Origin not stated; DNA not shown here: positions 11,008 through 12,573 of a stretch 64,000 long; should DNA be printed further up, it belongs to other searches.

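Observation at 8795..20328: SusC/SusD-led operon that runs directly into a phosphonate C-P cleavage cassette and faces a propeller/phosphoesterase gene: candidate organophosphonate utilisation locus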

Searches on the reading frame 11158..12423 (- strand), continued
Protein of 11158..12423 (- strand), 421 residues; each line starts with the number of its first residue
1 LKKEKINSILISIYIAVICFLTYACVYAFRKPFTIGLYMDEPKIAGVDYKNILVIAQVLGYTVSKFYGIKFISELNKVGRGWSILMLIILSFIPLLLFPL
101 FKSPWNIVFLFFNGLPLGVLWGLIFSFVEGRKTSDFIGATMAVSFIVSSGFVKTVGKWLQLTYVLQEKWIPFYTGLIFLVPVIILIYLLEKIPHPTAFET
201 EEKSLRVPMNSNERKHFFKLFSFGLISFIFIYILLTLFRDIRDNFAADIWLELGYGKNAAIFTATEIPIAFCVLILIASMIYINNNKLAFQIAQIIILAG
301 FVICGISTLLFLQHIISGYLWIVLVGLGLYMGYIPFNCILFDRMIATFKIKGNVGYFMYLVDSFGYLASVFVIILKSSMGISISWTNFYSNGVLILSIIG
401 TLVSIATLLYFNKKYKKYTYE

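Call 81: fold_search(model_id=the predicted structure, library=pdb)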
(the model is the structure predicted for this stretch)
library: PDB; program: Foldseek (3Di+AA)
matches with E <= 10: 652; with E <= 0.001: 308
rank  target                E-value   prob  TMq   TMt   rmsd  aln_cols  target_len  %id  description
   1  8u3d                  2.0e-07  1.00  0.65  0.64   7.0       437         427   12  Structure of Apo Sialin at pH7.5 (released 2024-05-29)
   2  8u3h                  5.2e-07  1.00  0.68  0.67   5.2       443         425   14  Structure of Fmoc-Leu-OH bound Sialin (released 2024-05-29)
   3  6e9n_A                1.3e-06  1.00  0.70  0.71   4.9       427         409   15  E. coli D-galactonate:proton symporter in the inward open form (released 2019-05-22)
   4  4pyp                  1.5e-06  1.00  0.64  0.61   5.9       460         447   14  Crystal structure of the human glucose transporter GLUT1 (released 2014-05-21)
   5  9b3o                  1.8e-06  1.00  0.65  0.74   4.9       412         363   12  NorA in inward-occluded conformation (NorA-BRIL fusion) (released 2024-12-11)
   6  9kou_B                1.9e-06  1.00  0.62  0.60   6.0       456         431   16  CryoEM structure of osPHT1-11 at pH 5.0 (released 2025-10-08)
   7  7wsm_A                2.0e-06  1.00  0.62  0.57   8.2       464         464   12  Cryo-EM structure of human glucose transporter GLUT4 bound to cytochalasin B in lipid nanodiscs (released 2022-05-18)
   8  7wsn_A                2.2e-06  1.00  0.58  0.54   8.6       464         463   12  Cryo-EM structure of human glucose transporter GLUT4 bound to cytochalasin B in detergent micelles (released 2022-05-18)
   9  9w1r                  2.3e-06  1.00  0.65  0.71   5.8       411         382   16  S-4048-bound human SLC37A4 monomer (released 2025-11-19)
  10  8ttf_A                2.4e-06  1.00  0.61  0.65   6.5       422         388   13  NorA double mutant - E222QD307N at pH 7.5 (released 2024-05-29)
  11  9kv0                  2.7e-06  1.00  0.64  0.65   5.9       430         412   17  Cryo-EM structure of human G6PT in complex with chlorogenic acid (released 2025-11-12)
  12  9ll1                  2.8e-06  1.00  0.65  0.68   5.8       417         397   16  Cryo-EM structure of G6PT1 in complex with Chlorogenic acid (released 2025-12-31)
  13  9ugy                  3.2e-06  1.00  0.63  0.64   6.4       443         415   15  Cryo-EM Structure of G6PT1 bound with GlcN6P (released 2026-01-07)
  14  9b49_A                3.4e-06  1.00  0.61  0.60   6.7       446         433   15  K459Q variant of P. indica phosphate transporter (released 2025-03-26)
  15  9cax                  3.5e-06  1.00  0.65  0.59   6.3       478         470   15  Structure of human SLC2A9 transporter (released 2025-01-29)
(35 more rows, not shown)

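Call 88: search_protein_families(library=pfam, proteins=[L017:15786-16961:+, L050:13784-14836:-, L030:2511-3374:-, L034:17417-18097:-, L034:12370-13428:-, L006:12492-12863:+, L052:15017-17248:+, L006:1131-2405:+, L009:17844-19337:+, L079:1436-2539:+], max_evalue=0.001)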
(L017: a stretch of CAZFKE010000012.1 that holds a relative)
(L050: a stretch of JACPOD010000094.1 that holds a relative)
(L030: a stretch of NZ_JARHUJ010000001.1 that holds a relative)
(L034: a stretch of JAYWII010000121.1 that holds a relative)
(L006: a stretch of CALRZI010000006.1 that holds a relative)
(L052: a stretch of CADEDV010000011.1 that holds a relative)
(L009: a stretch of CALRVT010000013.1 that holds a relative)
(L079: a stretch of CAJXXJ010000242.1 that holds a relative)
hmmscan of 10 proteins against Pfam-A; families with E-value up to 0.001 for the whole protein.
L017:15786-16961:+ (391 aa): 3 families
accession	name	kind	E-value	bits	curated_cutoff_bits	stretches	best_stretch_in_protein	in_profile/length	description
PF01676.23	Metalloenzyme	-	5.7e-07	29.7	24.3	1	224-306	131-208/252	Metalloenzyme superfamily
PF01663.27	Phosphodiest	-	4.5e-06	26.9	23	1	129-302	119-223/342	Type I phosphodiesterase / nucleotide pyrophosphatase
PF00884.28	Sulfatase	-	0.00013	21.8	25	1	110-304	75-247/301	Sulfatase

L050:13784-14836:- (350 aa): 3 families
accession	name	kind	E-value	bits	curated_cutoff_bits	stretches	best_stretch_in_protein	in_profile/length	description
PF02518.31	HATPase_c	-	6e-30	104.4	26.4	1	237-348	2-110/111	Histidine kinase-, DNA gyrase B-, and HSP90-like ATPase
PF00512.31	HisKA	-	1e-15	58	26.9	1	122-188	2-66/66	His Kinase A (phospho-acceptor) domain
PF13581.12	HATPase_c_2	-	0.00094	19.6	27.4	0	247-324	38-111/127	Histidine kinase-like ATPase domain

L030:2511-3374:- (287 aa): 2 families
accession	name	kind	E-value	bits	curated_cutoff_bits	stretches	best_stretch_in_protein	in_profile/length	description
PF00149.33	Metallophos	-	1.1e-13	52.5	21.5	1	17-215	3-191/191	Calcineurin-like phosphoesterase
PF12850.12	Metallophos_2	-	6.8e-13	49.3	27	2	17-132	3-91/154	Calcineurin-like phosphoesterase superfamily domain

L034:17417-18097:- (226 aa): 2 families
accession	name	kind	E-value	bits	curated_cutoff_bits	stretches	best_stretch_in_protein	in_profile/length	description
PF00072.30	Response_reg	-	1.8e-29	102.6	30.2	1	7-118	1-110/111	Response regulator receiver domain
PF00486.34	Trans_reg_C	-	1.3e-22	80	26.2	1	154-223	3-77/77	Transcriptional regulatory protein, C terminal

L034:12370-13428:- (352 aa): 1 family
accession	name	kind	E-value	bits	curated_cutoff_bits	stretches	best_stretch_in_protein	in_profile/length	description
PF13528.12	Glyco_trans_1_3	-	2.8e-29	102.7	25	1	2-290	1-305/322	Glycosyl transferase family 1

L006:12492-12863:+ (123 aa): 1 family
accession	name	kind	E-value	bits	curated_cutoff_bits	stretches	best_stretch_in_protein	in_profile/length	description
PF21784.3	Bflower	-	7.1e-05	23.6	25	1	4-112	3-115/116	4-fold beta flower protein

L052:15017-17248:+ (743 aa): 0 families

L006:1131-2405:+ (424 aa): 0 families

L009:17844-19337:+ (497 aa): 0 families

L079:1436-2539:+ (367 aa): 4 families
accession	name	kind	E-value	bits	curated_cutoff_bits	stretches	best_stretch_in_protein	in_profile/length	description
PF00107.32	ADH_zinc_N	-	2.9e-17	63.3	31.8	1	208-326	2-128/129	Zinc-binding dehydrogenase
PF08240.17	ADH_N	-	3.8e-14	53.3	23.5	1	46-168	3-104/104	Alcohol dehydrogenase GroES-like domain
PF16912.11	Glu_dehyd_C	-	3.5e-12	46.7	34.9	1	196-353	30-200/211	Glucose dehydrogenase C-terminus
PF13602.12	ADH_zinc_N_2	-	0.00031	22.1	27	1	254-353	22-122/134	Zinc-binding dehydrogenase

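Call 89: search_protein_families(library=ncbifam, proteins=[L034:17417-18097:-, L050:13784-14836:-, L030:2511-3374:-, L017:15786-16961:+, L034:12370-13428:-], max_evalue=1e-10)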
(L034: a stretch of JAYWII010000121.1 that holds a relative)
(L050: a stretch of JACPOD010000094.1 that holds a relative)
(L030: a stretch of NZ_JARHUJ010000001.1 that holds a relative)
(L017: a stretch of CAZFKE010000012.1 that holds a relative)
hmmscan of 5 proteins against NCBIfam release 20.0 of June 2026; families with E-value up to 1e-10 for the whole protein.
L034:17417-18097:- (226 aa): 75 families (the best 25 are shown)
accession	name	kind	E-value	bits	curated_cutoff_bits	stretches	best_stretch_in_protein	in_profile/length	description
TIGR02154.1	PhoB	equivalog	3.9e-68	229.1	296.2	1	5-224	3-226/226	phosphate regulon transcriptional regulator PhoB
NF053854.1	RespRegPhoBBctds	equivalog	4.2e-62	209.4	270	1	7-224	1-225/225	two-component system response regulator PhoB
NF045944.1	ResRegRpaBCyano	equivalog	3.2e-58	196.8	330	1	8-224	1-228/229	response regulator transcription factor RpaB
NF040689.1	MtrAB_MtrA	equivalog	1.8e-57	194.2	300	1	7-222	1-217/219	MtrAB system response regulator MtrA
NF040534.1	resp_reg_YycF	equivalog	1.7e-54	184.6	340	1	5-222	1-226/231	response regulator YycF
NF008296.0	PRK11083.1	equivalog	5.8e-53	179.6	273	1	4-225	3-227/228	two-component system response regulator CreB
NF033120.0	vanR_FM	exception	1.7e-52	178.4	460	1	6-224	5-230/231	vancomycin resistance response regulator transcription factor, VanR-F/VanR-M family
NF007982.1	PRK10710.1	equivalog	1.4e-49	168.8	380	1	3-225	6-229/235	envelope stress response regulator BaeR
NF007546.0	PRK10161.1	equivalog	3.3e-48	164.3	471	1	5-224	3-226/229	phosphate response regulator transcription factor PhoB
NF041733.1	resp_reg_CseB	equivalog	5.1e-47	160.2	350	1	6-224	2-227/228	two-component system response regulator CseB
TIGR01387.1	cztR_silR_copR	subfamily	4.4e-43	147.5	279.2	1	7-223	1-218/218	heavy metal response regulator transcription factor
NF033117.2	vanR_ACDEGLN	exception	1.3e-40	139.4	350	1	7-224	1-226/226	VanR-ABDEGLN family response regulator transcription factor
NF051850.1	RespRegRprY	equivalog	1.7e-39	135.6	370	1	4-223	4-226/234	response regulator transcription factor RprY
NF041209.1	resp_regPieR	equivalog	1.6e-38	132.7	450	1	6-224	2-228/231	two component system response regulator PieR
NF000402.1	vanR-B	exception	4.3e-38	131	480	1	6-224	4-217/219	vancomycin resistance response regulator transcription factor VanR-B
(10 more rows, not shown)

L050:13784-14836:- (350 aa): 70 families (the best 25 are shown)
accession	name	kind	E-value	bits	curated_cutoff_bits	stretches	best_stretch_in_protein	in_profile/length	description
NF046044.1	PnpS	equivalog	5.8e-74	249.4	400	1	111-345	159-389/390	two-component system histidine kinase PnpS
TIGR02966.1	phoR_proteo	equivalog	1.4e-65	221.5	334.2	1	111-344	103-332/333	phosphate regulon sensor histidine kinase PhoR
NF033092.0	HK_WalK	equivalog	1e-64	219.2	725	1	116-345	366-592/594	cell wall metabolism sensor histidine kinase WalK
NF047874.1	MASE3_PAS_HK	subfamily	2.7e-51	175.1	560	1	102-348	378-626/655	MASE3 domain-containing sensor histidine kinase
NF041735.1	hist_kin_RppB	equivalog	2.8e-48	164.8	400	1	121-345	215-437/438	two-component system sensor histidine kinase RppB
NF053855.1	HisKinPhoRBctds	equivalog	5.9e-48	163.6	500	1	112-346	351-582/583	two-component system sensor histidine kinase PhoR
NF008235.0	PRK11006.1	equivalog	2.4e-45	155.2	390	1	111-347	193-423/431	phosphate regulon sensor histidine kinase PhoR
TIGR02956.1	TMAO_torS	equivalog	3.7e-43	147.8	676.5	1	119-346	461-681/967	TMAO reductase system sensor histidine kinase/response regulator TorS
NF006800.0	PRK09303.1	equivalog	5.2e-43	147.4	342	1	109-345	138-375/383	histidine kinase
NF033093.1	HK_VicK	exception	1.1e-42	146.3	680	1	116-345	203-433/448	cell wall metabolism sensor histidine kinase VicK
NF033091.0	HK_VanS_ACDEFG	equivalog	2e-42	145.3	400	1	65-336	19-284/293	vancomycin resistance histidine kinase VanS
NF012163.2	BaeS_SmeS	equivalog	1.2e-41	143.1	500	1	100-331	218-442/457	sensor histidine kinase efflux regulator BaeS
NF045911.1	TCSHisKinNblS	equivalog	6.7e-41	140.3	1000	1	94-346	361-619/621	two-component system sensor histidine kinase NblS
NF007837.0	PRK10549.1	equivalog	1.5e-39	136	603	1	98-333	216-444/466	envelope stress sensor histidine kinase BaeS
NF041210.1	his_kin_PieS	equivalog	6.9e-39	134.1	850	1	91-346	216-469/474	two component system sensor histidine kinase PieS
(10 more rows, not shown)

L030:2511-3374:- (287 aa): 2 families
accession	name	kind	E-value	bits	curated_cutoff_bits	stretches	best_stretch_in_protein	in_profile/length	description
NF003743.0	PRK05340.1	equivalog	4.2e-16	58.8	134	1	16-254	3-239/242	UDP-2,3-diacylglucosamine diphosphatase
TIGR01854.1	lipid_A_lpxH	equivalog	5.1e-13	48.8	190.35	1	19-247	3-229/231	UDP-2,3-diacylglucosamine diphosphatase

L017:15786-16961:+ (391 aa): 0 families

L034:12370-13428:- (352 aa): 1 family
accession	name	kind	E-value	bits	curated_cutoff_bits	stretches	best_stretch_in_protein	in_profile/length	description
TIGR00661.1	MJ1255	subfamily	1.9e-43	148.9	195.9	1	3-307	1-313/321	MJ1255/VC2487 family glycosyltransferase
